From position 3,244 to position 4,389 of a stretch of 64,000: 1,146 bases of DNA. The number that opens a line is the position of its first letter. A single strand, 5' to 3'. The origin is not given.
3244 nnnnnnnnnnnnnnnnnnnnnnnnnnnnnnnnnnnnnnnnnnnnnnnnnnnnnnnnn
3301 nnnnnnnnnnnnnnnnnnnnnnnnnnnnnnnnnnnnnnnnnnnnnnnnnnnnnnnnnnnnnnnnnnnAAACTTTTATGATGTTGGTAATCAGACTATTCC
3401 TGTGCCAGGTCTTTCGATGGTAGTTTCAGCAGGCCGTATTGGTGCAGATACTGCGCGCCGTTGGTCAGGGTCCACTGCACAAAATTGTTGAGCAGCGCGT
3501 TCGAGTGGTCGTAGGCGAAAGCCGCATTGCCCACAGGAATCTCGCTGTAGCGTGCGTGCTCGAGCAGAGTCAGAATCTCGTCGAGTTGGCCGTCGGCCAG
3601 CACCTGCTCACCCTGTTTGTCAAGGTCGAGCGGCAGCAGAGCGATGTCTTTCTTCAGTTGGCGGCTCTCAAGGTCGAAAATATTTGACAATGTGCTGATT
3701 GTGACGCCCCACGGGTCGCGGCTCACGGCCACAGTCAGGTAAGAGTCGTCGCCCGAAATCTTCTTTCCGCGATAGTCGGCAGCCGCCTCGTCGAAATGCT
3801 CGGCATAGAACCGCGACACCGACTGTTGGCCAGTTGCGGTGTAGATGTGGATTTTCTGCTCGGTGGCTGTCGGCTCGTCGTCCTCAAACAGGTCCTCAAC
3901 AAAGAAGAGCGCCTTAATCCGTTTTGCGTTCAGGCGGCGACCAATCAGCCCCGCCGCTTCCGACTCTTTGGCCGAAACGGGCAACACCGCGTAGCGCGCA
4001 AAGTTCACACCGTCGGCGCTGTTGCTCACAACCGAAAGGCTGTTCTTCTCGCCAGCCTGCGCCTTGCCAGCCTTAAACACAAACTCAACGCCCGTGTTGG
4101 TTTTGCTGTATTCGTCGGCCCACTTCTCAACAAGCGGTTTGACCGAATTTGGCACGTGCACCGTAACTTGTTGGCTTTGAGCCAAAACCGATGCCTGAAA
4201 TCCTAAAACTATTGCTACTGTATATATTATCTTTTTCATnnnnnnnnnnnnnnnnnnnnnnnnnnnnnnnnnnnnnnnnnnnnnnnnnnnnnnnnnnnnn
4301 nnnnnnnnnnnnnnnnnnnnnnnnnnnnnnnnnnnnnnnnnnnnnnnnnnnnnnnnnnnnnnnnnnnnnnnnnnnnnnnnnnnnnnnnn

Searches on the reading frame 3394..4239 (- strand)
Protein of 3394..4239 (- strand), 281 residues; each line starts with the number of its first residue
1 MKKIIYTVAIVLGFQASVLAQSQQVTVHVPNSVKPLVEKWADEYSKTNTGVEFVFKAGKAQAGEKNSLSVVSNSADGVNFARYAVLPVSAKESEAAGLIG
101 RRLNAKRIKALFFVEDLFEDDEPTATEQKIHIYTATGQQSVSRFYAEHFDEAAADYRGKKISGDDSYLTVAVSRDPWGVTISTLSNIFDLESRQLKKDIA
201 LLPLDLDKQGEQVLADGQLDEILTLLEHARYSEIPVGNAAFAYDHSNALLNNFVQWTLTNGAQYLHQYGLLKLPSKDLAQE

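Call 4: search_protein_families(library=pfam, proteins=[window:3394-4239:-], max_evalue=0.01)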
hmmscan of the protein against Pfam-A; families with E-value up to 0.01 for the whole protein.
window:3394-4239:- (281 aa): 1 family
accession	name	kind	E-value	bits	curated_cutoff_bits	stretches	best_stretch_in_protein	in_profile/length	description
PF12849.12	PBP_like_2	-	0.0059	16.8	27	0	21-69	8-56/267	PBP superfamily domain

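Call 9: find_related_loci(query=window:3394-4239:-, collection=genome_contigs, flank=6000)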
Query window:3394-4239:- (281 aa) in genome_contigs; peptide patterns used: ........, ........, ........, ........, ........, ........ (x = any residue, [..] = any of these).
140 stretches matched a pattern; 10 encode a relative of the query (tblastn E <= 1e-3); 10 distinct loci.
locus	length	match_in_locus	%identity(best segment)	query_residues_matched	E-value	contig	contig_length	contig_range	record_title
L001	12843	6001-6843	99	1-281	0e+0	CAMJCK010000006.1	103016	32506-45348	MAG: uncultured Bacteroidetes bacterium isolate SRR12081299_bin.48_metaWRAP_v1.3_MAG genome assembly, contig: ERZ1228977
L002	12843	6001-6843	99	1-281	0e+0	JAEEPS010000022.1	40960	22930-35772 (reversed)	MAG: Salinivirgaceae bacterium isolate Tb.RUG.317 NODE_2968_length_40960_cov_1.628560, whole genome shotgun sequence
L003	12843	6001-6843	98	1-281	0e+0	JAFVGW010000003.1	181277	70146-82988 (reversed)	MAG: Salinivirgaceae bacterium isolate RGIG5159 Sheep_Abomasum-5__c9624, whole genome shotgun sequence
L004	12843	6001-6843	98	1-281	0e+0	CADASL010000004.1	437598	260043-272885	MAG: uncultured Bacteroidales bacterium isolate RUG13583 genome assembly, contig: RUG13583_asm_4, whole genome shotgun s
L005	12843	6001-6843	97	1-281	0e+0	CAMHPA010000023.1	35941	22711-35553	MAG: uncultured Bacteroidetes bacterium isolate SRR11784284_bin.21_metaWRAP_v1.3_MAG genome assembly, contig: ERZ1220320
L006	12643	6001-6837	89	1-279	2e-169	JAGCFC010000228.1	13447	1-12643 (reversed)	MAG: Salinivirgaceae bacterium isolate RGIG9734 Yak_Omasum-3__c1495261, whole genome shotgun sequence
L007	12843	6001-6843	99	1-281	0e+0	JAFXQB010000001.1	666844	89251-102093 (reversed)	MAG: Salinivirgaceae bacterium isolate RGIG6642 Sheep_Rumen-1__c120941, whole genome shotgun sequence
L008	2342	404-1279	33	1-279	6e-48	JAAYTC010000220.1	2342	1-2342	MAG: Bacteroidales bacterium isolate AS23ysBPME_68 151817_AS23, whole genome shotgun sequence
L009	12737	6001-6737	38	36-272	9e-23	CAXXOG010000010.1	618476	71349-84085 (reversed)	MAG: Prolixibacteraceae bacterium isolate 75e12701-7c98-43fb-9116-eac7e507cdde genome assembly, contig: contig_10, whole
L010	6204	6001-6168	41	1-51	2e-5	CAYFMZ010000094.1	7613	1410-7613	MAG TPA_asm: uncultured Proteiniphilum sp. isolate ERP107106_co1_146 genome assembly, contig: NODE_9334_length_7613_cov_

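Call 16: find_homologous_proteins(query=window:3394-4239:-, max_evalue=0.00001)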
Query window:3394-4239:- (281 aa): 1710 proteins with E <= 0.00001 among 3881 candidates; the best 120 are listed.
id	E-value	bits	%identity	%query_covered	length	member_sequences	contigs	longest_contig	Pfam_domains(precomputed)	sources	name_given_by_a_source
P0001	3.3e-176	602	98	100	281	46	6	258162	-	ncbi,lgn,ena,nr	ncbi:MAG: hypothetical protein IJ911_00490 [Salinivirgaceae bacterium]|nr:hypothetical protein [Sali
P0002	4.4e-167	572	94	100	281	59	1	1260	-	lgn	-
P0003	1.2e-157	541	89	99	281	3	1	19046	-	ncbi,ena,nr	ncbi:MAG: hypothetical protein J6T98_12390 [Salinivirgaceae bacterium]|nr:hypothetical protein [Sali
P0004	1.2e-149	515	84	99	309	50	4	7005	-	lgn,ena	-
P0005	1.6e-108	380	63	100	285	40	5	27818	-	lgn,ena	-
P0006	6.8e-107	375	61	100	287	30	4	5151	-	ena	-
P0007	7.7e-107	375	63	100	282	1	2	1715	-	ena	-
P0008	1.7e-100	354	59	100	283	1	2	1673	-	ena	-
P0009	9.9e-99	348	57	100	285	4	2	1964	-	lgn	-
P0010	9.5e-96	338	58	93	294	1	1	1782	-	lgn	-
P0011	1.1e-95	338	58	93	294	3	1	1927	-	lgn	-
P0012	3.0e-95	337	56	99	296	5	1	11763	-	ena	-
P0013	3.2e-95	337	58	93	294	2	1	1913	-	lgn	-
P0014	1.1e-94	335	54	99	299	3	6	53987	-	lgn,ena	-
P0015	4.4e-94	333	56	99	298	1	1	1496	-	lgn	-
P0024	3.6e-93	330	54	99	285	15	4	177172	-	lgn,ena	-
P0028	1.0e-92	329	54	100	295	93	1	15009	-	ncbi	-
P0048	1.8e-90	321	53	99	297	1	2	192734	-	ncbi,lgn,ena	-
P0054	3.3e-90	320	51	99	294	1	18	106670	-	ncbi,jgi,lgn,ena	-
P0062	4.6e-90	320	53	99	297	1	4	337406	-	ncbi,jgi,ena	-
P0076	1.4e-89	318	50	99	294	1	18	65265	-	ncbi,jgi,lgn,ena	-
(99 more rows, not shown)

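Call 18: find_related_loci(query=A2, collection=metagenome_contigs, flank=7000)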
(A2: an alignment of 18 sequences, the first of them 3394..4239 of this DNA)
Query A2 (281 aa) in metagenome_contigs; peptide patterns used: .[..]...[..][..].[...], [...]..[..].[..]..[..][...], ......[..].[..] (x = any residue, [..] = any of these).
409 stretches matched a pattern; 131 encode a relative of the query (tblastn E <= 1e-3); the best 80 are kept; 80 distinct loci.
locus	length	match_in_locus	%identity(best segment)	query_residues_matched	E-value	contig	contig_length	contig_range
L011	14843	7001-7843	99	1-281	0e+0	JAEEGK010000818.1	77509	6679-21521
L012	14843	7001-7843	99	1-281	0e+0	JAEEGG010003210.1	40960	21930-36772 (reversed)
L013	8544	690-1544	60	1-280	6e-109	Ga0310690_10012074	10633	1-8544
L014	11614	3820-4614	58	1-280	1e-105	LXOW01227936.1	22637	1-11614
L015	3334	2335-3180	56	1-279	1e-107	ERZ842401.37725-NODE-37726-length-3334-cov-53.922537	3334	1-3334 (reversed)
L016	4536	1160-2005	55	1-278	9e-100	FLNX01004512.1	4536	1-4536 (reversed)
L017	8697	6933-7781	52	1-279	2e-98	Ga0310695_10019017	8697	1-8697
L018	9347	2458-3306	52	1-279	2e-98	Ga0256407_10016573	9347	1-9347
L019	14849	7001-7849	52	1-279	3e-98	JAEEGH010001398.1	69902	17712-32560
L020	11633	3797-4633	51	1-278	1e-98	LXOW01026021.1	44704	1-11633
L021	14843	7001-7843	53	1-277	3e-98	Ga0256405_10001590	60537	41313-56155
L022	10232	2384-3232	52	1-279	4e-98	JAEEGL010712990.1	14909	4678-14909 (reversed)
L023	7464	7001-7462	99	1-154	9e-98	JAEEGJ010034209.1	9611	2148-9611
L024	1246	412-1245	53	1-274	6e-106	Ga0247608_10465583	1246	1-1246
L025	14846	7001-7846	51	1-281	2e-97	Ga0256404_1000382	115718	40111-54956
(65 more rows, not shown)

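Call 22: search_protein_families(library=pfam, proteins=[L007:10299-11939:+, L007:12080-12787:+, L007:101-1081:+, L007:2709-3758:+, L007:3847-4176:+], max_evalue=0.01)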
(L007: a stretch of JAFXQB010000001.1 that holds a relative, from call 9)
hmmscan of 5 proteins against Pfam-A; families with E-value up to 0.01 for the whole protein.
L007:10299-11939:+ (546 aa): 2 families
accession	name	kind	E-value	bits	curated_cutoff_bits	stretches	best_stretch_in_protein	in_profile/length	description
PF07980.17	SusD_RagB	-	7.9e-25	88.5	23.1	1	288-546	84-297/297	SusD family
PF14322.12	SusD-like_3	-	8e-17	62.5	27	1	96-216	69-191/191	Starch-binding associating with outer membrane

L007:12080-12787:+ (235 aa): 0 families

L007:101-1081:+ (326 aa): 2 families
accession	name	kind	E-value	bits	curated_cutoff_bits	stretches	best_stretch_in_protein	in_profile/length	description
PF06250.17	YhcG_C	-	1.5e-54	184.5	32.5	1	173-323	4-156/157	YhcG PDDEXK nuclease domain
PF17761.7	DUF1016_N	-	2.2e-42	144.8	32.8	1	20-154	3-137/137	DUF1016 N-terminal domain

L007:2709-3758:+ (349 aa): 0 families

L007:3847-4176:+ (109 aa): 0 families

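Call 23: search_protein_families(library=ncbifam, proteins=[window:3394-4239:-, L007:10299-11939:+, L007:12080-12787:+], max_evalue=0.01)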
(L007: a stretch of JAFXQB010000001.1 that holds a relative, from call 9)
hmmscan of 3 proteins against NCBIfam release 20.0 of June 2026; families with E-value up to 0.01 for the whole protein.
window:3394-4239:- (281 aa): 0 families

L007:10299-11939:+ (546 aa): 1 family
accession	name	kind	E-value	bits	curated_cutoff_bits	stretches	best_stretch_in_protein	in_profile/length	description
NF033071.0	SusD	exception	1e-13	50.4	725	2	130-298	142-303/558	starch-binding outer membrane lipoprotein SusD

L007:12080-12787:+ (235 aa): 0 families

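Call 25: find_encoding_contigs(protein=P0024, flank=10000, max_places=3)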
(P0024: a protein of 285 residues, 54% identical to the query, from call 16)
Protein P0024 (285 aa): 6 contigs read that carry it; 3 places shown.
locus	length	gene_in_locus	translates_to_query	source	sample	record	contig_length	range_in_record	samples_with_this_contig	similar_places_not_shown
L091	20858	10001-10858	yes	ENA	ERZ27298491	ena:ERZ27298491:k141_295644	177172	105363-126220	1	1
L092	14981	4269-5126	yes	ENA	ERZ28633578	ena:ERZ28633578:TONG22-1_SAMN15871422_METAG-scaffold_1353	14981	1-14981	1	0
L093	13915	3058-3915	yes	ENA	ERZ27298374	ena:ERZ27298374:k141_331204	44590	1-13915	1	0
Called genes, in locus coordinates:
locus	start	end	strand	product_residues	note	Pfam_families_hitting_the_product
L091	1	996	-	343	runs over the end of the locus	PF02754:CCG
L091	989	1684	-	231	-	PF13183:Fer4_8, PF13187:Fer4_9, PF13484:Fer4_16 (faint), PF13534:Fer4_17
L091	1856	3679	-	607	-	PF11893:DUF3413, PF00884:Sulfatase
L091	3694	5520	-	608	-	PF00664:ABC_membrane, PF00005:ABC_tran, PF02463:SMC_N (weak)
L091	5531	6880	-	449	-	PF00206:Lyase_1, PF08328:ASL_C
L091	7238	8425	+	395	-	PF01053:Cys_Met_Meta_PP, PF00266:Aminotran_5 (weak), PF01041:DegT_DnrJ_EryC1 (weak)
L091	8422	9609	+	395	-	PF00155:Aminotran_1_2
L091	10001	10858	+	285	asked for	-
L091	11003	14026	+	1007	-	PF13620:CarboxypepD_reg, PF13715:CarbopepD_reg_2, PF07715:Plug, PF00593:TonB_dep_Rec_b-barrel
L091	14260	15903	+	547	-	PF14322:SusD-like_3, PF07980:SusD_RagB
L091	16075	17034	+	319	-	PF13115:YtkA (weak)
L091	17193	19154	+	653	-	-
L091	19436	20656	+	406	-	PF00375:SDF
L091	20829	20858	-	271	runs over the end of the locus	-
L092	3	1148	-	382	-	?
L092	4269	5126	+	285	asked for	-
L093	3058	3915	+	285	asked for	-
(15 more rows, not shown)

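Call 26: find_encoding_contigs(protein=P0001, flank=10000, max_places=2)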
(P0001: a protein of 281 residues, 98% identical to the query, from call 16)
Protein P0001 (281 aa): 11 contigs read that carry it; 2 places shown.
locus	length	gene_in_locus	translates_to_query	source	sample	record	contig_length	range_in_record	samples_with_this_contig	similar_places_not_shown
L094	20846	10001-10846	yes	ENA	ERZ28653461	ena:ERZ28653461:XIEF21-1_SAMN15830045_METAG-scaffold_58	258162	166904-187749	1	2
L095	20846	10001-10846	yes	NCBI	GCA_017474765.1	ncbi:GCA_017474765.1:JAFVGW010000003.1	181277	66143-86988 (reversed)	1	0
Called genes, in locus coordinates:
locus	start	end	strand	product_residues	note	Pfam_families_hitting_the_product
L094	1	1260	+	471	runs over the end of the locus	PF01637:ATPase_2, PF13191:AAA_16 (faint), PF13173:AAA_14 (weak)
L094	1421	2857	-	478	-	PF13472:Lipase_GDSL_2 (faint)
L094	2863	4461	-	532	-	PF01464:SLT, PF01476:LysM, PF23473:LysM3_LYK4_5 (faint), PF01476:LysM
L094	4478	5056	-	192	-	PF18935:DUF5683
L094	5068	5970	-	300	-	PF02195:ParB_N, PF17762:HTH_ParB, PF23552:ParB_C (weak)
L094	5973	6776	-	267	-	PF00142:Fer4_NifH (weak), PF01656:CbiA, PF02374:ArsA_ATPase, PF06564:CBP_BcsQ, PF09140:MipZ (faint), PF10609:ParA, PF13614:AAA_31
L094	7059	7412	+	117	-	-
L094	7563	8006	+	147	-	-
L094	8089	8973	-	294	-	-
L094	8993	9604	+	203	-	-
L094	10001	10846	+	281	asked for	-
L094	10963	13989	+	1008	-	PF13620:CarboxypepD_reg, PF13715:CarbopepD_reg_2, PF07715:Plug, PF00593:TonB_dep_Rec_b-barrel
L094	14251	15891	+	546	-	PF14322:SusD-like_3, PF07980:SusD_RagB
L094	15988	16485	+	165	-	-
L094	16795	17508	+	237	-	PF00196:GerE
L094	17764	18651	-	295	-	PF00132:Hexapep (faint)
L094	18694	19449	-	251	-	PF00756:Esterase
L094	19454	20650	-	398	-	PF13535:ATP-grasp_4 (faint)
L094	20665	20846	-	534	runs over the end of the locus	PF00266:Aminotran_5, PF00155:Aminotran_1_2, PF01053:Cys_Met_Meta_PP (faint), PF01041:DegT_DnrJ_EryC1 (weak), PF01212:Beta_elim_lyase (weak)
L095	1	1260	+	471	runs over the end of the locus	PF01637:ATPase_2, PF13191:AAA_16 (faint), PF13173:AAA_14 (weak)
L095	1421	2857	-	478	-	PF13472:Lipase_GDSL_2 (faint)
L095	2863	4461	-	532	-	PF01464:SLT, PF01476:LysM, PF23473:LysM3_LYK4_5 (faint), PF01476:LysM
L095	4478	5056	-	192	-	PF18935:DUF5683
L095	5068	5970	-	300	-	PF02195:ParB_N, PF17762:HTH_ParB, PF23552:ParB_C (weak)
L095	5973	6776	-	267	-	PF00142:Fer4_NifH (weak), PF01656:CbiA, PF02374:ArsA_ATPase, PF06564:CBP_BcsQ, PF09140:MipZ (faint), PF10609:ParA, PF13614:AAA_31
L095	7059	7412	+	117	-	-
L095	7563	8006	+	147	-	-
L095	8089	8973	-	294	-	-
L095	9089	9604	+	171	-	-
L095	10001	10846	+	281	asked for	-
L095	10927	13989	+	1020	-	PF13620:CarboxypepD_reg, PF13715:CarbopepD_reg_2, PF07715:Plug, PF00593:TonB_dep_Rec_b-barrel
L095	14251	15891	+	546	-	PF14322:SusD-like_3, PF07980:SusD_RagB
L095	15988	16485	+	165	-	-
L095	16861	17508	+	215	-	PF00196:GerE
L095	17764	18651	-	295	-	PF00132:Hexapep (faint)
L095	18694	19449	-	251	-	PF00756:Esterase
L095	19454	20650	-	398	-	PF13535:ATP-grasp_4 (faint)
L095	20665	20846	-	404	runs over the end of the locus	PF00266:Aminotran_5, PF00155:Aminotran_1_2, PF01053:Cys_Met_Meta_PP (faint), PF01041:DegT_DnrJ_EryC1 (weak), PF01212:Beta_elim_lyase (weak)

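Call 32: search_solved_structures(query=A2, max_evalue=1)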
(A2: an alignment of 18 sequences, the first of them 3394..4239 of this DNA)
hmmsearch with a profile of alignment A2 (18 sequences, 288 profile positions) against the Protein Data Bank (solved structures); distinct sequences matched with E-value up to 1: 4.
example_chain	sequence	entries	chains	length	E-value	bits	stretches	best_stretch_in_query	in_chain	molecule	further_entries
6ht5_E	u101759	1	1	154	0.02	17.2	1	7-54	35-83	POU domain, class 5, transcription factor 1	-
3l1p_A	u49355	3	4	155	0.021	17.2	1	7-54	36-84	POU domain, class 5, transcription factor 1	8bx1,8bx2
4h1x_A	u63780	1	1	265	0.26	13.6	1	26-66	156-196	Phosphate-binding protein pstS 2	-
2cte_A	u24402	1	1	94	0.27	13.5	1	20-95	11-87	Vigilin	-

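Call 40: predict_structure(alignment_id=A3)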
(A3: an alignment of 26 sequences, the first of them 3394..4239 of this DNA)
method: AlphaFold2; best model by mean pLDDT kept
length: 281 residues; sequences in the alignment: 26
mean_pLDDT: 70.7   pTM: 0.66
mean pLDDT of the five models: 70.7, 53.0, 50.8, 50.7, 35.8
residues with pLDDT >= 90: 36; 70-90: 125; 50-70: 77; < 50: 43
segments of 3 or more residues with pLDDT < 50: 1-20, 115-127, 136-139, 276-281
pLDDT, mean of each block of 10 residues (from residue 1): 35 37 82 83 91 86 83 67 68 79 67 49 48 58 63 60 65 82 78 89 80 88 78 59 89 89 79 51 39
secondary structure, 60 per line:
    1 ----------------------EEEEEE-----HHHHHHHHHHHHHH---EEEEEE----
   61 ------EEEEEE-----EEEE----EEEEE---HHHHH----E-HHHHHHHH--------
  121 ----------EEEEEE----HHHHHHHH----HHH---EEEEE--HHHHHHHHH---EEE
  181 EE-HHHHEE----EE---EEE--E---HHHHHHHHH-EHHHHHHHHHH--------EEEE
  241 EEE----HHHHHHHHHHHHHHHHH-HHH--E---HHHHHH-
elements in order: E23-28 H34-47 E51-56 E67-72 E78-81 E86-90 H94-98 H105-112 E131-136 H141-148 E159-163 H166-174 E178-182 H184-187 E199-201 H208-216 H219-228 E237-243 H248-264 H275-280

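Call 45: fold_search(model_id=the predicted structure, library=pdb)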
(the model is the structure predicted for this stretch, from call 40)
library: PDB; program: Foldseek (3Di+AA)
matches with E <= 10: 1089; with E <= 0.001: 83
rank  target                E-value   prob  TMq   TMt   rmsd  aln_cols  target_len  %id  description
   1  4pqj_C                4.9e-08  1.00  0.51  0.52   6.6       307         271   13  Crystal structure of a phosphate binding protein (released 2015-03-18)
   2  4pqj_A                7.1e-08  1.00  0.56  0.58   5.4       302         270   14  Crystal structure of a phosphate binding protein (released 2015-03-18)
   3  4omb_A                2.2e-07  1.00  0.51  0.49   7.5       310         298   14  Phosphate binding protein (released 2014-12-10)
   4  4gd5_A                3.2e-07  1.00  0.55  0.62   6.7       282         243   13  X-ray Crystal Structure of a Putative Phosphate ABC Transporter Substrate-Binding Protein with Bound Phosphate from Cl (released 2012-08-15)
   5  4q8r                  5.2e-07  1.00  0.53  0.61   6.7       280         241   14  Crystal structure of a Phosphate Binding Protein (PBP-1) from Clostridium perfringens (released 2014-11-05)
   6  4jwo                  5.9e-07  1.00  0.42  0.42   8.2       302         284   10  The crystal structure of a possible phosphate binding protein from Planctomyces limnophilus DSM 3776 (released 2013-04-24)
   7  4exl_A                9.2e-07  1.00  0.54  0.57   6.3       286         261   12  Crystal structure of phosphate ABC transporter, periplasmic phosphate-binding protein PstS 1 (PBP1) from Streptococcus (released 2012-05-30)
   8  4exl_C                1.3e-06  1.00  0.52  0.56   6.2       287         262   13  Crystal structure of phosphate ABC transporter, periplasmic phosphate-binding protein PstS 1 (PBP1) from Streptococcus (released 2012-05-30)
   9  4n13                  1.3e-06  1.00  0.42  0.46   7.6       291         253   10  Crystal Structure of PstS (BB_0215) from Borrelia burgdorferi (released 2014-01-22)
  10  4exl_B                1.6e-06  1.00  0.51  0.54   6.2       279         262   13  Crystal structure of phosphate ABC transporter, periplasmic phosphate-binding protein PstS 1 (PBP1) from Streptococcus (released 2012-05-30)
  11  1twy_B                1.6e-06  1.00  0.47  0.52   6.6       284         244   10  Crystal structure of an ABC-type phosphate transport receptor from Vibrio cholerae (released 2004-12-21)
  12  1twy_A                1.7e-06  1.00  0.46  0.50   7.5       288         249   11  Crystal structure of an ABC-type phosphate transport receptor from Vibrio cholerae (released 2004-12-21)
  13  4exl_D                1.8e-06  1.00  0.49  0.52   6.2       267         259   13  Crystal structure of phosphate ABC transporter, periplasmic phosphate-binding protein PstS 1 (PBP1) from Streptococcus (released 2012-05-30)
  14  4kd5_D                2.2e-06  1.00  0.49  0.58   6.0       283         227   12  substrate binding domain of putative molybdenum ABC transporter from Clostridium difficile (released 2013-05-08)
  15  4ecf                  3.2e-06  1.00  0.49  0.52   7.6       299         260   14  Crystal structure of an ABC-type phosphate transport system, periplasmic component (LVIS_0633) from Lactobacillus brevis (released 2012-04-11)
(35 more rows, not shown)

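Call 46: find_encoding_contigs(protein=P0005, flank=8000, max_places=3)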
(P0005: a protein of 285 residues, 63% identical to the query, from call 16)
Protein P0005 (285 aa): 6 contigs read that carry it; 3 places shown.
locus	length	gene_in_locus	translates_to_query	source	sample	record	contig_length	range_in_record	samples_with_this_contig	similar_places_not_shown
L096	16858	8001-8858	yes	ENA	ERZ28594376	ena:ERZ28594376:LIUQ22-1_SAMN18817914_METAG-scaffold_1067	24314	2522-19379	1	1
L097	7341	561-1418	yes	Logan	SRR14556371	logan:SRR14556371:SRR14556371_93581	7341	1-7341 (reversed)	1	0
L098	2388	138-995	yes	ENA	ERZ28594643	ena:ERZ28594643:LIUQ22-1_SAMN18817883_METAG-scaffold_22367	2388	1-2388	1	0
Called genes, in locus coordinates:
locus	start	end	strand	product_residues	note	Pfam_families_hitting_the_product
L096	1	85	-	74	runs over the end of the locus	PF01206:TusA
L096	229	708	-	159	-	PF02635:DsrE (faint), PF13686:DrsE_2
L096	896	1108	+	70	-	PF02597:ThiS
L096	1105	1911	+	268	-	PF00899:ThiF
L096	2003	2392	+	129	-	PF14464:Prok-JAB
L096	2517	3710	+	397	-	PF02786:CPSase_L_D2 (faint), PF13535:ATP-grasp_4 (weak)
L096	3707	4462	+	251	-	PF00756:Esterase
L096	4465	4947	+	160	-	PF13302:Acetyltransf_3 (weak), PF00583:Acetyltransf_1, PF13673:Acetyltransf_10, PF13508:Acetyltransf_7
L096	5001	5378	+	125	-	PF01042:Ribonuc_L-PSP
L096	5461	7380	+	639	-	PF07715:Plug (weak), PF14905:OMP_b-brl_3 (faint), PF00593:TonB_dep_Rec_b-barrel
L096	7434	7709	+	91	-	PF00403:HMA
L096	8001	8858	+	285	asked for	-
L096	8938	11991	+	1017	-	PF13620:CarboxypepD_reg, PF13715:CarbopepD_reg_2, PF07715:Plug, PF00593:TonB_dep_Rec_b-barrel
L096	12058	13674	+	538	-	PF14322:SusD-like_3, PF07980:SusD_RagB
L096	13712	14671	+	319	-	PF13115:YtkA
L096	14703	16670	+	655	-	-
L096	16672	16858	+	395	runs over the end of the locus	PF00375:SDF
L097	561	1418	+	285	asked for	-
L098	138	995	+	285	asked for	-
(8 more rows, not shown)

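Call 47: find_encoding_contigs(protein=P0006, flank=3000, max_places=2)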
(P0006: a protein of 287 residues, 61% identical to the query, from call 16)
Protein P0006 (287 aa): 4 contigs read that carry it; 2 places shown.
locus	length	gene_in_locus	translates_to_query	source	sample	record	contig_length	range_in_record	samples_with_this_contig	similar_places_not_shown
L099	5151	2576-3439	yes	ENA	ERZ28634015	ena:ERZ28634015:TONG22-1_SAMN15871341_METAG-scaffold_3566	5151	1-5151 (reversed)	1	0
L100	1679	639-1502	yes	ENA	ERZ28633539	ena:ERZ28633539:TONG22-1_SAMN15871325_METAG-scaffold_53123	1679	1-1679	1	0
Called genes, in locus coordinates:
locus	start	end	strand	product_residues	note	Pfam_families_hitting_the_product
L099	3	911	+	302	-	?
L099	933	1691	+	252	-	PF13568:OMP_b-brl_2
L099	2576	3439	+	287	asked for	-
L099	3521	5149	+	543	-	?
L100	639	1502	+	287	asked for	-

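Call 48: find_encoding_contigs(protein=P0004, flank=3000, max_places=2)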
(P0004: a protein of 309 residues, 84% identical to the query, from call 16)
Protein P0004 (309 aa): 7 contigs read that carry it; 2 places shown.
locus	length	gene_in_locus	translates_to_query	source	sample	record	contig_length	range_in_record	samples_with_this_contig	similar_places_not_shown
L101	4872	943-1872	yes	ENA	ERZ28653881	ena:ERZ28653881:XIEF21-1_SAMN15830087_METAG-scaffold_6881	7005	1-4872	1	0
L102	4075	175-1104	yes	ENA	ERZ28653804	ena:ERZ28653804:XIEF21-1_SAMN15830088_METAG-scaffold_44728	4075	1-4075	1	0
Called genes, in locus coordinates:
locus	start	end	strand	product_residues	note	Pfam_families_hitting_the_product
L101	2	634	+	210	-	?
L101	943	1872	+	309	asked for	-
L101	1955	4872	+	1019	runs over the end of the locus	PF13620:CarboxypepD_reg, PF13715:CarbopepD_reg_2, PF07715:Plug, PF00593:TonB_dep_Rec_b-barrel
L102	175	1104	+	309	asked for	-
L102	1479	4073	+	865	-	?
